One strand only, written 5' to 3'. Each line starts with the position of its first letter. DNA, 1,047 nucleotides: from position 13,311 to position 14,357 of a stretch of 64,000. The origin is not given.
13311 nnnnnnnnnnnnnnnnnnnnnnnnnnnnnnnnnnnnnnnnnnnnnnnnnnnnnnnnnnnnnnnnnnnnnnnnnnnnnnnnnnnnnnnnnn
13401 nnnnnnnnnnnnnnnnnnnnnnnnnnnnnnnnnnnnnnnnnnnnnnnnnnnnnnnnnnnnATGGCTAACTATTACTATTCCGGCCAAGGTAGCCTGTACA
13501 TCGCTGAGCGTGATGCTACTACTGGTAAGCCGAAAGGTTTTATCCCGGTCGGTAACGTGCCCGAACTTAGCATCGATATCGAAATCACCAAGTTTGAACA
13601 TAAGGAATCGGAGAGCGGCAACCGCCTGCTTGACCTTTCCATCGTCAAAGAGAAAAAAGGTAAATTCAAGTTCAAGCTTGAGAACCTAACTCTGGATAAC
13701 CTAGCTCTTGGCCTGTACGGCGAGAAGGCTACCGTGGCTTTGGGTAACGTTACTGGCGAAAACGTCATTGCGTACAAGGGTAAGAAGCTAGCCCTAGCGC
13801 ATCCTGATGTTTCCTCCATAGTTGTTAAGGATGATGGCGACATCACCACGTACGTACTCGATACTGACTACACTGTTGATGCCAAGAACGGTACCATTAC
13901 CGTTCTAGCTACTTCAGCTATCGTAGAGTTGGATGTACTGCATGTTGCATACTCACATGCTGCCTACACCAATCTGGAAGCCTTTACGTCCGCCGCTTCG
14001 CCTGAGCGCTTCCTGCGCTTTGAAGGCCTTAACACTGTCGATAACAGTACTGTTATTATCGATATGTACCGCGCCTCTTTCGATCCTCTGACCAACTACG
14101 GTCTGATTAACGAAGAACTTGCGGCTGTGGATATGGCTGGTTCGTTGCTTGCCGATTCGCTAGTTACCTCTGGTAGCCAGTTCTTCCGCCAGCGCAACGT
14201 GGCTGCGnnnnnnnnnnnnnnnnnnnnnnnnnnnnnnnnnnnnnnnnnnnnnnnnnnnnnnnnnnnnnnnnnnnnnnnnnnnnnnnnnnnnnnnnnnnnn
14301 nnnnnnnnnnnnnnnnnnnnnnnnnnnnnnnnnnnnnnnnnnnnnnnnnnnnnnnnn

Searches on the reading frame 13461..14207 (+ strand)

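Call 16: search_protein_families(library=phrogs, proteins=[window:13461-14207:+], max_evalue=0.001)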
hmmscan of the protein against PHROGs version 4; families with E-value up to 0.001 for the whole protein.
window:13461-14207:+ (249 aa): 3 families
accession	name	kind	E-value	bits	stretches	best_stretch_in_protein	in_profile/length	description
phrog_807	-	tail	1.8e-73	248.2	1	2-245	4-253/256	major tail protein with Ig-like domain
phrog_20240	-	unknown function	9.4e-06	26.2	1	106-174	104-172/272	-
phrog_18315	-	unknown function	0.00035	19.5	1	116-168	752-804/918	-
